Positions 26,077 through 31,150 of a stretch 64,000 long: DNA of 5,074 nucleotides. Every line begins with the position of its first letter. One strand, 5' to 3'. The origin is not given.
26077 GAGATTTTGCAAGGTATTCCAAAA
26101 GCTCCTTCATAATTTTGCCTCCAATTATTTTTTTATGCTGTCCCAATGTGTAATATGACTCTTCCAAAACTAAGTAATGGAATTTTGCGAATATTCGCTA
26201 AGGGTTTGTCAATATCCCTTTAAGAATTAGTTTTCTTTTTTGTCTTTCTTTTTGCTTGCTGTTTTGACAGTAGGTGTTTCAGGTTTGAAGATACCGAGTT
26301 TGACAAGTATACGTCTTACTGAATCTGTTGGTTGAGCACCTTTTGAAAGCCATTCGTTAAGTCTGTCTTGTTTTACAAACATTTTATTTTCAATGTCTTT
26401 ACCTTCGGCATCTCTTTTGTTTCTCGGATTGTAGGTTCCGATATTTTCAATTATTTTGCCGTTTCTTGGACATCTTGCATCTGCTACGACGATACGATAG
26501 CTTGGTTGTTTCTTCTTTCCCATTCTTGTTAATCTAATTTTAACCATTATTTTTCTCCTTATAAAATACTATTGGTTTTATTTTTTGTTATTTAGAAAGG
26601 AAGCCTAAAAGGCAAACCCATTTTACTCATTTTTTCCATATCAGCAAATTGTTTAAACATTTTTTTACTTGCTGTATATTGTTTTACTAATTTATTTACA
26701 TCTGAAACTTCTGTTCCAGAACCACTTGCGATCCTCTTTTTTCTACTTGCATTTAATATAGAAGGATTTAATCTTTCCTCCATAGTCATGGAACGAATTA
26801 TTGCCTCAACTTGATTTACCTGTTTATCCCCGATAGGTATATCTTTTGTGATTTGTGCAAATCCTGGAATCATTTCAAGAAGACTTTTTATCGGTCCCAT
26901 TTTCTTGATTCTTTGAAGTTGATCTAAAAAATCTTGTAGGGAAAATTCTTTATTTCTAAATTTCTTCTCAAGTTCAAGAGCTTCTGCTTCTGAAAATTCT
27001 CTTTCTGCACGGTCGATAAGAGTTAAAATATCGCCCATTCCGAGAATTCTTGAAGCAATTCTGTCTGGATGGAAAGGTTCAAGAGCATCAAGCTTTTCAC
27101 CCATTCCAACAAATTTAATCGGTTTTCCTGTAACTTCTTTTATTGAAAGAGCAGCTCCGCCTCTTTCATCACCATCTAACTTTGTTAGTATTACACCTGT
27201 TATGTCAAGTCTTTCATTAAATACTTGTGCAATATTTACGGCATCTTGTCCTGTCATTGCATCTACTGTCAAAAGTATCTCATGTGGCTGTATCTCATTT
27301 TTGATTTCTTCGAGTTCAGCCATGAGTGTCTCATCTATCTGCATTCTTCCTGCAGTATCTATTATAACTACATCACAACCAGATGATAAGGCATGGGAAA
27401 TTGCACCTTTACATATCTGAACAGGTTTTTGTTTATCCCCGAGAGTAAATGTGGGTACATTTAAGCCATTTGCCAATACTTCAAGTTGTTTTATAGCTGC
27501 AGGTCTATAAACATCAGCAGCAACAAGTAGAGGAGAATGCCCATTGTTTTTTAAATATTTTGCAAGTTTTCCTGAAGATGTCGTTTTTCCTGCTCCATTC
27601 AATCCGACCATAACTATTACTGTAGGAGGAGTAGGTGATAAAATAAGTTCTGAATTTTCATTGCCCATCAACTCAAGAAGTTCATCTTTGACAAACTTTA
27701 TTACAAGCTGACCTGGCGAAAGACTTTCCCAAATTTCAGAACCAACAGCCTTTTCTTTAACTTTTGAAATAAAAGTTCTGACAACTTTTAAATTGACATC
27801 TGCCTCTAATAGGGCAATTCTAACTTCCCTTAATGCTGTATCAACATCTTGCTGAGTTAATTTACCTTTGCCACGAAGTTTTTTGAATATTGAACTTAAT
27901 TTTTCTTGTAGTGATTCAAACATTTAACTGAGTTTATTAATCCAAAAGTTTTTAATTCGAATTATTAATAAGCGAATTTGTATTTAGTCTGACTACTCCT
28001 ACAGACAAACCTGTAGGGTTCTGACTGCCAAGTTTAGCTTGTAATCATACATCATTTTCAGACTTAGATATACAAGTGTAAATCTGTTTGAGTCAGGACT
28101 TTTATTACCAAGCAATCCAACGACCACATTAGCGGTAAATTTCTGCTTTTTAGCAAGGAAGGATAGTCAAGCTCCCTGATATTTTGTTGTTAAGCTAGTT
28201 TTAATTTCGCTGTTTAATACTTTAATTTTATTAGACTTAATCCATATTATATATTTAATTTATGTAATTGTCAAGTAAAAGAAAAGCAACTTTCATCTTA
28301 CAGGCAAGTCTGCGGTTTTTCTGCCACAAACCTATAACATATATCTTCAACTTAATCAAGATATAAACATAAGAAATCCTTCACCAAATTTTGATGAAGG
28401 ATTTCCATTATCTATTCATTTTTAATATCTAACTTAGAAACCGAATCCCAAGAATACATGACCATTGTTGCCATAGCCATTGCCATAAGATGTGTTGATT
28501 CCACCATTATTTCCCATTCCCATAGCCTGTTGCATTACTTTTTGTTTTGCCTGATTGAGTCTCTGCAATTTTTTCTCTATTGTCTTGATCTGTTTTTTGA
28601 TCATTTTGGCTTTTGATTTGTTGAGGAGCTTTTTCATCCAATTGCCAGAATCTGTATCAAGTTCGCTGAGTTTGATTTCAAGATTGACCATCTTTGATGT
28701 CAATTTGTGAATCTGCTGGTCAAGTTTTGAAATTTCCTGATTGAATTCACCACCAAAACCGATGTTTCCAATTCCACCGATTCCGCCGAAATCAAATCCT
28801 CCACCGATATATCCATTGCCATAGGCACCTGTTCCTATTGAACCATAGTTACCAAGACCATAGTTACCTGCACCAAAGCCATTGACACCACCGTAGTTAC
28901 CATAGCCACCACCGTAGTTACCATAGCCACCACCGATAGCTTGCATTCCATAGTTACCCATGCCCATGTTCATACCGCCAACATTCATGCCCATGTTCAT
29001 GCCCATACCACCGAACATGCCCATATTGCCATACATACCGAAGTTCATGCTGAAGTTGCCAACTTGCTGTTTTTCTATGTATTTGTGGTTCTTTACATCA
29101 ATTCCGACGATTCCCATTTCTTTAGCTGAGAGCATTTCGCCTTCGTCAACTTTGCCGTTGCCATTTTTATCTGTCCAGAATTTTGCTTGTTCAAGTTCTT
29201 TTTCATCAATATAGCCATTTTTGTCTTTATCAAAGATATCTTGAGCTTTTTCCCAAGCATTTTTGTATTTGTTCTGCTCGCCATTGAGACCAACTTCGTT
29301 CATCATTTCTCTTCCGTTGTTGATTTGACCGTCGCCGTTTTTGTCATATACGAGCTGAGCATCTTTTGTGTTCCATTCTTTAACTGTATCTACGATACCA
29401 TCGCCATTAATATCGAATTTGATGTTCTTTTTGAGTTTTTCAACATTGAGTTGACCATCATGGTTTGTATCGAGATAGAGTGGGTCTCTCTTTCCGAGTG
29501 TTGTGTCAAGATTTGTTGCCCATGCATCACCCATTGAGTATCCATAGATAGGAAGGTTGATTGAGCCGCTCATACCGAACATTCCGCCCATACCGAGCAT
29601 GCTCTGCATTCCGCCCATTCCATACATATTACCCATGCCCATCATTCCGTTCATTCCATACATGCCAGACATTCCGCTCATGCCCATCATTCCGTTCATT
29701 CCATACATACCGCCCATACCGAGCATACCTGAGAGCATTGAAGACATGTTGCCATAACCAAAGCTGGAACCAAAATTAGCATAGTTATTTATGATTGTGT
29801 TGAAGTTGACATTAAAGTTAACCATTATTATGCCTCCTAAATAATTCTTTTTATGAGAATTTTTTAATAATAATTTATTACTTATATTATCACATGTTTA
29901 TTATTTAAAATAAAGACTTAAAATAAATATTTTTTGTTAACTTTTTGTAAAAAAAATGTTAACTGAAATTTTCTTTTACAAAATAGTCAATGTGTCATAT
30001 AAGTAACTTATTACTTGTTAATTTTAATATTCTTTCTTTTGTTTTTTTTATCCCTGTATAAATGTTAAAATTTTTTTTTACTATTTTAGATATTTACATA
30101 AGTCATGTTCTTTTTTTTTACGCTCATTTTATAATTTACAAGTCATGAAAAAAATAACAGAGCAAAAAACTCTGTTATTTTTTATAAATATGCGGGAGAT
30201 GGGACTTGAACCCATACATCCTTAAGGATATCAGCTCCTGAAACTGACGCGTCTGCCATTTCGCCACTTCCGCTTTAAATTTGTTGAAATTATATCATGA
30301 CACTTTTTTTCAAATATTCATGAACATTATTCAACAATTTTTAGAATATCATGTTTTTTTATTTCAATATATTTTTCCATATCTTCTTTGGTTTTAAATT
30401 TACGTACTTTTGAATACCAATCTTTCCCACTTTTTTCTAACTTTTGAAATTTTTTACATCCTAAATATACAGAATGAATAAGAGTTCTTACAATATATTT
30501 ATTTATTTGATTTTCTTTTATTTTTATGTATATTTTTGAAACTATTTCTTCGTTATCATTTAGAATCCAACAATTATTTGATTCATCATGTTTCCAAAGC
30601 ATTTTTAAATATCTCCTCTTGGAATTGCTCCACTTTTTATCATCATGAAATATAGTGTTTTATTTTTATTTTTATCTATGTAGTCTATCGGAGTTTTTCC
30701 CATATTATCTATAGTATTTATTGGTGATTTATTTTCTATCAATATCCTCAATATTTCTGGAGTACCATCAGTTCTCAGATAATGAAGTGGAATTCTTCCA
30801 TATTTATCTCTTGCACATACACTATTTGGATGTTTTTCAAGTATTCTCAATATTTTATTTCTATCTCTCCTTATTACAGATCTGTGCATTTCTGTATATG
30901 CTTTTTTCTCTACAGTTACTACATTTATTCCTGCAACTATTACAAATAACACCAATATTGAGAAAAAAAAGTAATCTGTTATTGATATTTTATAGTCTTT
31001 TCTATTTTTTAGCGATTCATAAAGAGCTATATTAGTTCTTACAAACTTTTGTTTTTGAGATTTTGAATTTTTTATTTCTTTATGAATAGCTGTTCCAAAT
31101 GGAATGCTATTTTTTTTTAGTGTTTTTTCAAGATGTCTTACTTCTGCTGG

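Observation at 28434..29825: Unclassifiable Gly/Met/Tyr-rich protein with five EF-hand-like calcium loops and a coiled coil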

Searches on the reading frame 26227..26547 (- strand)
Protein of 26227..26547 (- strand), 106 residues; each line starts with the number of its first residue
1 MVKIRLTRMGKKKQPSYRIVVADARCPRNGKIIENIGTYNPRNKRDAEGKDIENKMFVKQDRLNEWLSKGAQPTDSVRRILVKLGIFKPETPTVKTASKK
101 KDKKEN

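Call 51: search_protein_families(library=pfam, proteins=[window:26227-26547:-], max_evalue=0.00001)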
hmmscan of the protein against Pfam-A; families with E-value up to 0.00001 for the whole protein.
window:26227-26547:- (106 aa): 1 family
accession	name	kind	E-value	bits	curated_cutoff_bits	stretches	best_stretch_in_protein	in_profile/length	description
PF00886.24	Ribosomal_S16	-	4.5e-26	91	27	1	8-74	1-62/62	Ribosomal protein S16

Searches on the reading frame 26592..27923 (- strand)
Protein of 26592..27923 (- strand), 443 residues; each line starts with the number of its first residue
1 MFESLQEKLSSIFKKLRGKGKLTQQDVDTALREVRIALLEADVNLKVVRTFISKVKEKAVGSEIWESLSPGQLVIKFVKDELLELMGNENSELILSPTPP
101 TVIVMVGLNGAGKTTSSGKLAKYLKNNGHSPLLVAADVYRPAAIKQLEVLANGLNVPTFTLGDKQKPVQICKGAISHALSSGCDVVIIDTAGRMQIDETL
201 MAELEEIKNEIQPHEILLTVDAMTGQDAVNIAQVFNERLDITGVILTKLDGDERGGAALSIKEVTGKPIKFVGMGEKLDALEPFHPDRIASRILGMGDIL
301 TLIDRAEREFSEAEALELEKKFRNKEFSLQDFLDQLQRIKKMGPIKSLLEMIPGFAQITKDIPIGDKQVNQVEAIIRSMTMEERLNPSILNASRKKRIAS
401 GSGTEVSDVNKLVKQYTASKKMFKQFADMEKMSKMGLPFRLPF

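Call 81: find_homologous_proteins(query=window:26592-27923:-, max_evalue=1e-100)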
Query window:26592-27923:- (443 aa): 7994 proteins with E <= 1e-100 among 8000 candidates; the best 120 are listed.
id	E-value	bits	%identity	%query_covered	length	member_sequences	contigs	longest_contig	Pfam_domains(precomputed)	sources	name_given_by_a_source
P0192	5.9e-270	913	95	100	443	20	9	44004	PF02881.25,PF02978.27,PF00448.29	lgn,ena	-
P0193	3.3e-235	799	88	100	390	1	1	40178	PF02881.25,PF02978.27,PF00448.29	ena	-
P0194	3.4e-218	743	78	100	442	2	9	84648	PF02881.25,PF02978.27,PF01656.30,PF00448.29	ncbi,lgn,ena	-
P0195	2.3e-214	730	76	100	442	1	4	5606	PF02881.25,PF02978.27,PF01656.30,PF00448.29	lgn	-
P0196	6.4e-214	729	76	100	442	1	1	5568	PF02881.25,PF02978.27,PF01656.30,PF00448.29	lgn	-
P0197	1.6e-206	704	72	100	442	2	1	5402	PF02881.25,PF02978.27,PF00448.29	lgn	-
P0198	1.6e-203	694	73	100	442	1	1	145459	PF02881.25,PF02978.27,PF00448.29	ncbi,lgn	-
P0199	1.9e-199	681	69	100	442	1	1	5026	PF02881.25,PF02978.27,PF13604.13,PF13401.13,PF00448.29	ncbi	-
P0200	4.2e-199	680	69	100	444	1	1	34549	PF06414.19,PF02881.25,PF02978.27,PF00448.29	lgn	-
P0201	2.0e-195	668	71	100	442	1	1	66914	PF02881.25,PF02978.27,PF13604.13,PF00448.29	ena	-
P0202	1.1e-193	662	69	100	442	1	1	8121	PF02881.25,PF02978.27,PF00448.29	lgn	-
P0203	3.9e-193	660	67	100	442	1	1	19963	PF06414.19,PF02881.25,PF02978.27,PF00448.29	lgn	-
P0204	6.6e-183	627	66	100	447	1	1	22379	PF02881.25,PF02978.27,PF13604.13,PF13401.13,PF00448.29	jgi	jgi:signal recognition particle subunit SRP54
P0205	1.4e-181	622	66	100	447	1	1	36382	PF02881.25,PF02978.27,PF13604.13,PF13401.13,PF00448.29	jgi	jgi:signal recognition particle subunit SRP54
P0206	6.4e-181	620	65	100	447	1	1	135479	PF02881.25,PF02978.27,PF13604.13,PF13401.13,PF00448.29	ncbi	ncbi:MAG: signal recognition particle protein [Vulcanimicrobiota bacterium]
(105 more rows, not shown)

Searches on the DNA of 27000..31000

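Call 8: search_rna_families(source=window, start=27000, end=31000, threshold=evalue, max_evalue=0.1)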
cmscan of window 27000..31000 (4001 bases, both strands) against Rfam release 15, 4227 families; matches with E-value up to 0.1: 1.
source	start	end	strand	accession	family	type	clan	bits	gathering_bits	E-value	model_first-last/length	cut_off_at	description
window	30191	30273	-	RF00005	tRNA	Gene; tRNA;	CL00001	51.4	29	2.5e-09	1-71/71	no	tRNA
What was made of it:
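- Tried and rejected: Rfam over 27000-31000 found only the tRNA (call 8).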
